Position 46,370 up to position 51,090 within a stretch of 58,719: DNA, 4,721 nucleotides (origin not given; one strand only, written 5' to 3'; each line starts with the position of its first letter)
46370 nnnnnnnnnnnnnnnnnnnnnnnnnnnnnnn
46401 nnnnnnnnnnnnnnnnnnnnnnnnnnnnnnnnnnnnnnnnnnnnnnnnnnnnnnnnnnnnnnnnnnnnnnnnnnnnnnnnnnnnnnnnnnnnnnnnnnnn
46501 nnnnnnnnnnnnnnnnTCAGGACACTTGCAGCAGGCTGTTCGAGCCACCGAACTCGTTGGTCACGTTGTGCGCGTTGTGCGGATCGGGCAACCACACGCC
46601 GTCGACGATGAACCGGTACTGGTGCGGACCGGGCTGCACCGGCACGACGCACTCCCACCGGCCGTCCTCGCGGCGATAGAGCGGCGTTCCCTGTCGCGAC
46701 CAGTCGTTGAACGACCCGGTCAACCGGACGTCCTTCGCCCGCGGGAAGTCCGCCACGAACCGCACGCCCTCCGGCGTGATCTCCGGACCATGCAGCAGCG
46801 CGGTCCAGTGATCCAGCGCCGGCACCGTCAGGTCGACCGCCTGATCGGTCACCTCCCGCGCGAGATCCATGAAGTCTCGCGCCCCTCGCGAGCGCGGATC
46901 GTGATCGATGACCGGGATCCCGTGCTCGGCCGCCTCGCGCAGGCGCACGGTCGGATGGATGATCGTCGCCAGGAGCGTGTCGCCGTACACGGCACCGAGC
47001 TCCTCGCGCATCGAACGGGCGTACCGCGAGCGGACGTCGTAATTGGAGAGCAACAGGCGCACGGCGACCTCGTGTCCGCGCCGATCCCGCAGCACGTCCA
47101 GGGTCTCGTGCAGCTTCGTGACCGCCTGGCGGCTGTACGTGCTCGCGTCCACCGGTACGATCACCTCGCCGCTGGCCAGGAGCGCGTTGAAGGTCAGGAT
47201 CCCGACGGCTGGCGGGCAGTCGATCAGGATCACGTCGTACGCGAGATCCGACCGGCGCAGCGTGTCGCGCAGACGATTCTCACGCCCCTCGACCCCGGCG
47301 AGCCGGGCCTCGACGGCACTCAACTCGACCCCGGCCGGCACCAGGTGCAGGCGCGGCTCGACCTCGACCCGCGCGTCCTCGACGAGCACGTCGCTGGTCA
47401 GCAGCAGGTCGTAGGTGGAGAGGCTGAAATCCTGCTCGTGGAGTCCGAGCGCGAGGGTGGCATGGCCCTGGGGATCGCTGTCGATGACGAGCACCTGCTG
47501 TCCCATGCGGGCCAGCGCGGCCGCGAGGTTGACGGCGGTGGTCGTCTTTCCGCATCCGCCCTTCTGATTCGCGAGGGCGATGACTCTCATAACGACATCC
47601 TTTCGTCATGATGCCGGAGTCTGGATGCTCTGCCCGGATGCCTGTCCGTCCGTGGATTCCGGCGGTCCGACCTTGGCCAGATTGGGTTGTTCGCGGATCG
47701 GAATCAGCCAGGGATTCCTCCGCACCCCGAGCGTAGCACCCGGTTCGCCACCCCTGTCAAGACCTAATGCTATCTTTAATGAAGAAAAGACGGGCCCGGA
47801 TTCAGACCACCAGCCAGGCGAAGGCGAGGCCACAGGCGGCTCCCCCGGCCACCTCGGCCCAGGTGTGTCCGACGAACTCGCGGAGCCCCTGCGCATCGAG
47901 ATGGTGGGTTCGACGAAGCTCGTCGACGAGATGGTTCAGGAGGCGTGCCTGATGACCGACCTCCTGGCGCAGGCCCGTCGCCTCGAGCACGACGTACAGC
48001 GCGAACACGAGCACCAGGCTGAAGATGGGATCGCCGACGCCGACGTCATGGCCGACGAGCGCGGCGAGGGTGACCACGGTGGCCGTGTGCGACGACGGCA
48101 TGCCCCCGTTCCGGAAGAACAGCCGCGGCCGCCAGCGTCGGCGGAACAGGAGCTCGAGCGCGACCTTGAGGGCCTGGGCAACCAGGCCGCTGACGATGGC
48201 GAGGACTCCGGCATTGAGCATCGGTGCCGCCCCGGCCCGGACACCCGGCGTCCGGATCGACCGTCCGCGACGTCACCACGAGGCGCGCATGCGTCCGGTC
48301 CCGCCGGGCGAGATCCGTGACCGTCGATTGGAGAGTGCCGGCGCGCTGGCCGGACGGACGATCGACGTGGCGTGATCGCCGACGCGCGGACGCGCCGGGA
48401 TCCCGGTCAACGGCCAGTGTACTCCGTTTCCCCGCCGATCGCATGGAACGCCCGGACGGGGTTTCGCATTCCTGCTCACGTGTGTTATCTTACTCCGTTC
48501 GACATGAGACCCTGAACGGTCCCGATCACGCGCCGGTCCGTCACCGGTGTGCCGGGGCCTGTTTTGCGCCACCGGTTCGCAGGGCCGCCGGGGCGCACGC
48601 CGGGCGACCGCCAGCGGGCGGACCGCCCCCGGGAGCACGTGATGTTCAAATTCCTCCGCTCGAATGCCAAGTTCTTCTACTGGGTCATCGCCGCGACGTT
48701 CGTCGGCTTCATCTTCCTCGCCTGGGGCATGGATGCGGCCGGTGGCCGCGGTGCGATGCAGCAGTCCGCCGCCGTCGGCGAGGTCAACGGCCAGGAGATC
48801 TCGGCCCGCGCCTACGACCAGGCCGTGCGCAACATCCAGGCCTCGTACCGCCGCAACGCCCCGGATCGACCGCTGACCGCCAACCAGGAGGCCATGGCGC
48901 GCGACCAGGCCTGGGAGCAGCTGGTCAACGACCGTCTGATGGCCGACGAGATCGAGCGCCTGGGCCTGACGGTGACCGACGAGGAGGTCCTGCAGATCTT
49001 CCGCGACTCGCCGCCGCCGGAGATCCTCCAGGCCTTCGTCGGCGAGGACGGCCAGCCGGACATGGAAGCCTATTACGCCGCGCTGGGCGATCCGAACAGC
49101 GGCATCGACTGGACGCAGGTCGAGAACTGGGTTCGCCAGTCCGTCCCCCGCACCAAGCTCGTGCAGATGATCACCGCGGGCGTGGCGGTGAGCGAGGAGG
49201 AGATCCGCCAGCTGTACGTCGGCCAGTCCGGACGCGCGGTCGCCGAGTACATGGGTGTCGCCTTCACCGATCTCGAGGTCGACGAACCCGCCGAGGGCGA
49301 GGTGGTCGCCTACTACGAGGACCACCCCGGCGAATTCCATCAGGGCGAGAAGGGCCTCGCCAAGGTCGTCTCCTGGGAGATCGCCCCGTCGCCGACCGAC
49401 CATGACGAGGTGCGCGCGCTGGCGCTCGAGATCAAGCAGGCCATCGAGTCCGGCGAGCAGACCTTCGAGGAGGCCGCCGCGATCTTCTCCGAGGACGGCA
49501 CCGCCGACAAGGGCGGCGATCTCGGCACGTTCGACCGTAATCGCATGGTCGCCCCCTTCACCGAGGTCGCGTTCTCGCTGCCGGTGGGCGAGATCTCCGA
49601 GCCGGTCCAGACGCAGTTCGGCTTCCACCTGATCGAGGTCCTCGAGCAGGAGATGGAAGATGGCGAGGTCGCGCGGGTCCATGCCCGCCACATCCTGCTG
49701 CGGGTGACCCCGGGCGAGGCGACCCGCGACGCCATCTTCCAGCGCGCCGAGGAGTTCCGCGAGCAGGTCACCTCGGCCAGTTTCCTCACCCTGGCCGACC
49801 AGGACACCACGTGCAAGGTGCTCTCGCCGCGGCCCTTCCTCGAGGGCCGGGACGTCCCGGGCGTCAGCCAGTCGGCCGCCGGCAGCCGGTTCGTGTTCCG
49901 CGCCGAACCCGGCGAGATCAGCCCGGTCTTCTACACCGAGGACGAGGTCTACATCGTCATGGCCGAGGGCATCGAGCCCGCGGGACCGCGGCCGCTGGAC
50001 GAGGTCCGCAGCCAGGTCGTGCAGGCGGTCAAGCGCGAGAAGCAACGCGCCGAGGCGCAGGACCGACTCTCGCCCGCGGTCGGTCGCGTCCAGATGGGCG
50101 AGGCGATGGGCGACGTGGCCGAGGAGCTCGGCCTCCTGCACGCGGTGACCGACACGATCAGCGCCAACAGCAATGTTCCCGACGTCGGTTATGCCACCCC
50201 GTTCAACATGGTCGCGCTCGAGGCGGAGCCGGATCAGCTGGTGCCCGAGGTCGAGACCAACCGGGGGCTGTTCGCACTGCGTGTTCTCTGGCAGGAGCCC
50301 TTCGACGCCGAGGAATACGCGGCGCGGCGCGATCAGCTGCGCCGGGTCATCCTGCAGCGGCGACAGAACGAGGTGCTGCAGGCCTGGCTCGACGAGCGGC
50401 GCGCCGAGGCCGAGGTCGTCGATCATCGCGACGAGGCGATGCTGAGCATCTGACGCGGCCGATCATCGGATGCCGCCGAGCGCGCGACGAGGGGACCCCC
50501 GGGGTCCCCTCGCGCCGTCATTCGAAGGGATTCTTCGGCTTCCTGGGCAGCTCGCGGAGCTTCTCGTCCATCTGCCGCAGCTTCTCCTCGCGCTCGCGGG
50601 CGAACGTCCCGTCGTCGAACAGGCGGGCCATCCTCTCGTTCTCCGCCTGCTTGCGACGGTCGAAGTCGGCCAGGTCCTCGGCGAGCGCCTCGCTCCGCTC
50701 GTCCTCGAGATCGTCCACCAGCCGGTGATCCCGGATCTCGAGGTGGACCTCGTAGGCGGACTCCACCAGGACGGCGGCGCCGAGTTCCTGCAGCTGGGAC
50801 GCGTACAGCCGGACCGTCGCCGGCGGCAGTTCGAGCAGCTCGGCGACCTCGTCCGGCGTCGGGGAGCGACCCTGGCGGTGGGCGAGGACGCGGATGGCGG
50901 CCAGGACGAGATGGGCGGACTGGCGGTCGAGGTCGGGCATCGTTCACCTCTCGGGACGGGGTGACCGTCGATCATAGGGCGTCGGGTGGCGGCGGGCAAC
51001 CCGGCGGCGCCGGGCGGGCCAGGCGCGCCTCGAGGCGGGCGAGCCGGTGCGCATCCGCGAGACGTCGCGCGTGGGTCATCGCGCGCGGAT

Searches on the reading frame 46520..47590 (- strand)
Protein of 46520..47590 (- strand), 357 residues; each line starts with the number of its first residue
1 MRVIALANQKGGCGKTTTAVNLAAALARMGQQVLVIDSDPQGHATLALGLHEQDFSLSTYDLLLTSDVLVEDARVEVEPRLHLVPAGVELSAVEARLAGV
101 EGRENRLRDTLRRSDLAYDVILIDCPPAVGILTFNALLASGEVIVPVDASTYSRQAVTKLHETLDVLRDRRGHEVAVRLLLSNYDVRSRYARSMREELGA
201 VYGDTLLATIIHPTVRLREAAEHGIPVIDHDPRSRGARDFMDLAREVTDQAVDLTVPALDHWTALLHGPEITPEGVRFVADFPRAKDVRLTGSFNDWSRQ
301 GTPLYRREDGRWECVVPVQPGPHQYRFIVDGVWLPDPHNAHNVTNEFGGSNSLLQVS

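Call 71: search_protein_families(library=pfam, proteins=[window:46520-47590:-], max_evalue=0.00001)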
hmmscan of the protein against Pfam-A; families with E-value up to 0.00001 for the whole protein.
window:46520-47590:- (357 aa): 9 families
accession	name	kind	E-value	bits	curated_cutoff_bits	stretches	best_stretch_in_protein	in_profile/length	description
PF13614.12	AAA_31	-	1.9e-48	165.2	27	1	1-171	1-171/177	AAA domain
PF01656.29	CbiA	-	5.2e-18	65.6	25.4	1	4-227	1-125/125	CobQ/CobB/MinD/ParA nucleotide binding domain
PF06564.18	CBP_BcsQ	-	2.9e-15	56.9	21.3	1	1-245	1-231/234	Cellulose biosynthesis protein BcsQ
PF16561.11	AMPK1_CBM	-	5.8e-13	49.3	26.8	1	285-357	11-80/85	Glycogen recognition site of AMP-activated protein kinase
PF09140.17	MipZ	-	3.5e-11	43.3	20.7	1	2-150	1-132/262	ATPase MipZ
PF10609.15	ParA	-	3.6e-11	43.4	27.1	1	2-45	4-47/246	NUBPL iron-transfer P-loop NTPase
PF00142.24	Fer4_NifH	-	1.5e-10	41.4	25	1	9-256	7-252/271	4Fe-4S iron sulfur cluster binding proteins, NifH/frxC family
PF02922.24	CBM_48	-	3.6e-08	34.1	22.4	1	269-332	4-71/83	Carbohydrate-binding module 48 (Isoamylase N-terminal domain)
PF02374.21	ArsA_ATPase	-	4.3e-06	26.6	24.3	0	8-40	7-39/305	Anion-transporting ATPase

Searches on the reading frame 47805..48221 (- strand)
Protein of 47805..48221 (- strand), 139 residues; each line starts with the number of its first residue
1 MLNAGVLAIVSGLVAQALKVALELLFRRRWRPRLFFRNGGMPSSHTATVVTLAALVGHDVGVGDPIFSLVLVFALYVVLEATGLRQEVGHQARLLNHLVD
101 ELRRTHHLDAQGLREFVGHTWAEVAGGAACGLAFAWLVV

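Call 71: search_protein_families(library=pfam, proteins=[window:47805-48221:-], max_evalue=0.00001)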
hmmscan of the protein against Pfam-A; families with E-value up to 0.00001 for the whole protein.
window:47805-48221:- (139 aa): 1 family
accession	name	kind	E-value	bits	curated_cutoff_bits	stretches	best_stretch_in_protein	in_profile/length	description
PF02681.20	DUF212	-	1.6e-35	122.5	26.5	1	6-133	7-125/126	Divergent PAP2 family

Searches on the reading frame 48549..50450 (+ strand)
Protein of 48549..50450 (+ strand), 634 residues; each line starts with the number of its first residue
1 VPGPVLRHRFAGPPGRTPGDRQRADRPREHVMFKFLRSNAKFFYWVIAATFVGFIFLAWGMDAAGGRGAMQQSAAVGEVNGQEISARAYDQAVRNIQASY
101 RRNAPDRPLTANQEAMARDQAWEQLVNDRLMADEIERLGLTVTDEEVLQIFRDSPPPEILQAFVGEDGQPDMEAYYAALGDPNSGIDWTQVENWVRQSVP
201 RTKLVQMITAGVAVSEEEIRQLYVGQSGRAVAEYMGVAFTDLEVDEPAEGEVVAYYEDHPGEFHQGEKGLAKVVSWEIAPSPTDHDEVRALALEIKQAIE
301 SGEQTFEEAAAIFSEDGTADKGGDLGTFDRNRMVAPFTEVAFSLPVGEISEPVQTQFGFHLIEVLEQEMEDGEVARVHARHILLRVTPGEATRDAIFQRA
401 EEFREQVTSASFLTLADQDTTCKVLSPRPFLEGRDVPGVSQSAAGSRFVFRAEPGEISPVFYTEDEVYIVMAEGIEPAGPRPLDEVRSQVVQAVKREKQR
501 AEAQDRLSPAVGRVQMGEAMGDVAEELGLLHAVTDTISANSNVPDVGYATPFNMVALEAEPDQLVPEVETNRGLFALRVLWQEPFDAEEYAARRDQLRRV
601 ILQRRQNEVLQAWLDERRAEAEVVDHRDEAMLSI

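Call 71: search_protein_families(library=pfam, proteins=[window:48549-50450:+], max_evalue=0.00001)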
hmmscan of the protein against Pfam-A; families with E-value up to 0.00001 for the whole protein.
window:48549-50450:+ (634 aa): 5 families
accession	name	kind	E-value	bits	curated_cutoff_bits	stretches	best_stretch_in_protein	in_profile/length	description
PF13623.11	SurA_N_2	-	1.3e-30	106.6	28.5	1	34-178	2-144/145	SurA-like N-terminal domain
PF00639.27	Rotamase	-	1.4e-29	103.3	21.7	1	281-364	11-95/97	PPIC-type PPIASE domain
PF13624.11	SurA_N_3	-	8.9e-25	87.8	27.2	1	32-204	1-161/162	SurA-like N-terminal domain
PF13616.12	Rotamase_3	-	2.1e-24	86.8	22.5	1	283-367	31-115/116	PPIC-type PPIASE domain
PF13145.12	Rotamase_2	-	2.9e-19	70.5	27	1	248-366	2-107/121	PPIC-type PPIASE domain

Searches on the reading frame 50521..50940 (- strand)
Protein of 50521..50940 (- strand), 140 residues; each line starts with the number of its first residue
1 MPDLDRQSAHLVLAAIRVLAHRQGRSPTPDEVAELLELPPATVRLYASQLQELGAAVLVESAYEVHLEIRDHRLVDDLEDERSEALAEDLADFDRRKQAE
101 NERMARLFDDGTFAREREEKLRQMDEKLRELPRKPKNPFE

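Call 71: search_protein_families(library=pfam, proteins=[window:50521-50940:-], max_evalue=0.00001)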
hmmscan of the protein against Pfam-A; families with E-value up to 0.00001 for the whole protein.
window:50521-50940:- (140 aa): 1 family
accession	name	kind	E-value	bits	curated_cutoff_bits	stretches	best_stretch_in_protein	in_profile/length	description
PF04539.22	Sigma70_r3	-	4.1e-07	30.4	25.3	1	12-45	6-39/78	Sigma-70 region 3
